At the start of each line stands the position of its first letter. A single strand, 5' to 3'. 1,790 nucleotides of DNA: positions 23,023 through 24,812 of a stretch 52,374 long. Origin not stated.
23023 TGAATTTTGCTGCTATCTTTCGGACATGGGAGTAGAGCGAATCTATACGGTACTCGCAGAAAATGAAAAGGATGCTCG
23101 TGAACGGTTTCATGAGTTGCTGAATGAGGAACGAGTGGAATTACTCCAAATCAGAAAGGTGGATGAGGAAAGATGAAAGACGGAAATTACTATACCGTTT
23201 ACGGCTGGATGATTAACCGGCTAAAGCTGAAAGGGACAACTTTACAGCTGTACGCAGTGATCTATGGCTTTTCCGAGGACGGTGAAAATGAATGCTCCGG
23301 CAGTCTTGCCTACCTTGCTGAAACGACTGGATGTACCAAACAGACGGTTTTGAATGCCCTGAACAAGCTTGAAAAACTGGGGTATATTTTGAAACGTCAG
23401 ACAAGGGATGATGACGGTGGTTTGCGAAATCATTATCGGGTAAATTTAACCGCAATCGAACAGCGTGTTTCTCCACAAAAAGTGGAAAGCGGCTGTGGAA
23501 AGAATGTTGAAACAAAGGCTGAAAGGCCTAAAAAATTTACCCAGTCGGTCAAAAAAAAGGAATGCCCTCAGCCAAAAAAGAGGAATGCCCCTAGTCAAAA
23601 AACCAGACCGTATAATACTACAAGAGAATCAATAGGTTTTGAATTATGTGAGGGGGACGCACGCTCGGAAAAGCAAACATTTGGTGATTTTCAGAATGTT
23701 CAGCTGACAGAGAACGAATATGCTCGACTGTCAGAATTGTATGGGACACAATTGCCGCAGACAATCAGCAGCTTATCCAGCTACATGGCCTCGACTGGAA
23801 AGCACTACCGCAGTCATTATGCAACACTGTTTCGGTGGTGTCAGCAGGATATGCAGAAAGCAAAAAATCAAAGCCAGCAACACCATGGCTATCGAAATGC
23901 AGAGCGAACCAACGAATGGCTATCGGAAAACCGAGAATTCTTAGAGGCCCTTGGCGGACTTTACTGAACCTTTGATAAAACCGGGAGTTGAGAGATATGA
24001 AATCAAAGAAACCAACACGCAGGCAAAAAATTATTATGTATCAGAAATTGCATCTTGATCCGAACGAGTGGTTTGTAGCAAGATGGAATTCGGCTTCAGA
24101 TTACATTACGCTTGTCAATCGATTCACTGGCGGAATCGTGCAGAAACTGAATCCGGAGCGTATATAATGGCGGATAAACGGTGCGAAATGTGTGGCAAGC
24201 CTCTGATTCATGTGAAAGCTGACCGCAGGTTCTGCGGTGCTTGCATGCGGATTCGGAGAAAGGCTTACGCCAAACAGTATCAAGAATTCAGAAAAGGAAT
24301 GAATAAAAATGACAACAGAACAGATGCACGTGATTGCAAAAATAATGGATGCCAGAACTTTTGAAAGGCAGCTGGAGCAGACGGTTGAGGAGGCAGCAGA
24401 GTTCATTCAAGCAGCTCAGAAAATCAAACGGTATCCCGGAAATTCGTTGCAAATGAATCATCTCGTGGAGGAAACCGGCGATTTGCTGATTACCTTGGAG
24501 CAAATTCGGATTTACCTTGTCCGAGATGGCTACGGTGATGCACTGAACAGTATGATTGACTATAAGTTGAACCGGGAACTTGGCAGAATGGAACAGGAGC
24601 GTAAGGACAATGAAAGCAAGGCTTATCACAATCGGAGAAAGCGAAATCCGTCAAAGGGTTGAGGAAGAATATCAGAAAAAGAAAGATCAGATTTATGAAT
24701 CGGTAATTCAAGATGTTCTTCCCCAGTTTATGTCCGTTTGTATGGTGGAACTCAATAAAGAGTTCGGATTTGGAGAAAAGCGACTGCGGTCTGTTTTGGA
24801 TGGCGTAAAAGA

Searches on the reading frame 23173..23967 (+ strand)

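Call 12: search_protein_families(library=pfam, proteins=[window:23173-23967:+], max_evalue=0.01)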
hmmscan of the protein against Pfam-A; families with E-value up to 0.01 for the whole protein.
window:23173-23967:+ (264 aa): 7 families
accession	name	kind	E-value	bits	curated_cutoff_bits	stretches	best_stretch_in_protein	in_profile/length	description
PF13730.12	HTH_36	-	4.2e-09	36.5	25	1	18-72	2-55/55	Helix-turn-helix domain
PF12802.13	MarR_2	-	0.00034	21.2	27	1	46-79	24-57/61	MarR family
PF08279.18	HTH_11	-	0.00083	19.6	25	1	44-73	17-46/55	HTH domain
PF21984.2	DnaD_N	-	0.0014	19.2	27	1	17-91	12-84/101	DnaD N-terminal domain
PF01047.28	MarR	-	0.006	16.9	24.6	0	47-80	22-55/59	MarR family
PF13545.12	HTH_Crp_2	-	0.0063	16.9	27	0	46-75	26-55/70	Crp-like helix-turn-helix domain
PF03551.20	PadR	-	0.0067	16.8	27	0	58-91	33-66/75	Transcriptional regulator PadR-like family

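Call 13: search_protein_families(library=phrogs, proteins=[window:23173-23967:+], max_evalue=0.01)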
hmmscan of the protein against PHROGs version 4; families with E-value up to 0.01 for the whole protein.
window:23173-23967:+ (264 aa): 22 families
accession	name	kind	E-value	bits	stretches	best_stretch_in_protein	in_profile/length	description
phrog_6969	-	unknown function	7.8e-22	79.1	1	1-75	1-75/216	-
phrog_270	-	DNA, RNA and nucleotide metabolism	9.1e-16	59.2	1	12-136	38-171/383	replication initiation protein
phrog_428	-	DNA, RNA and nucleotide metabolism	3.4e-14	53.9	1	15-152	101-220/455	replication initiation protein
phrog_13246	-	DNA, RNA and nucleotide metabolism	8.2e-14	52.8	1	80-256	77-246/250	replisome organizer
phrog_391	-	DNA, RNA and nucleotide metabolism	6.2e-12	46.8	1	12-150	8-143/298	replication initiation O-like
phrog_186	-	DNA, RNA and nucleotide metabolism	9.9e-11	42.8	1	1-160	17-161/308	DnaD-like helicase loader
phrog_678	-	DNA, RNA and nucleotide metabolism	3.3e-10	41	1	10-149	64-193/346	replication initiation O-like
phrog_1032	-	DNA, RNA and nucleotide metabolism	4.9e-10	40.9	1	38-252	33-272/281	replication initiation protein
phrog_345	-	DNA, RNA and nucleotide metabolism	9e-09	36.4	1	12-146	38-180/297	replication initiation O-like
phrog_8102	-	DNA, RNA and nucleotide metabolism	7.5e-08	32.8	1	31-95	47-111/337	replication initiation protein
phrog_2880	-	DNA, RNA and nucleotide metabolism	6.3e-05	23.2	1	13-167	20-179/459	replication initiation protein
phrog_18020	-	DNA, RNA and nucleotide metabolism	9.3e-05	23.3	1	19-130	29-122/248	replication initiation O-like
phrog_11896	-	DNA, RNA and nucleotide metabolism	0.00015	22.8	1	24-149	23-157/225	primosomal protein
phrog_4617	-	DNA, RNA and nucleotide metabolism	0.00029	21.5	1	35-107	32-102/223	replication initiation protein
phrog_26369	-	DNA, RNA and nucleotide metabolism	0.00037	20.6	1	19-99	57-134/347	replication initiation protein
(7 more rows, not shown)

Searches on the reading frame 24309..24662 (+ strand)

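Call 12: search_protein_families(library=pfam, proteins=[window:24309-24662:+], max_evalue=0.01)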
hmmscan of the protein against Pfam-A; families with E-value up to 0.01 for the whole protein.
window:24309-24662:+ (117 aa): 1 family
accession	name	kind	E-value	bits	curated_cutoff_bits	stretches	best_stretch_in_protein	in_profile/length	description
PF03819.22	MazG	-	0.0016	19.1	22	1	17-63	2-40/74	MazG nucleotide pyrophosphohydrolase domain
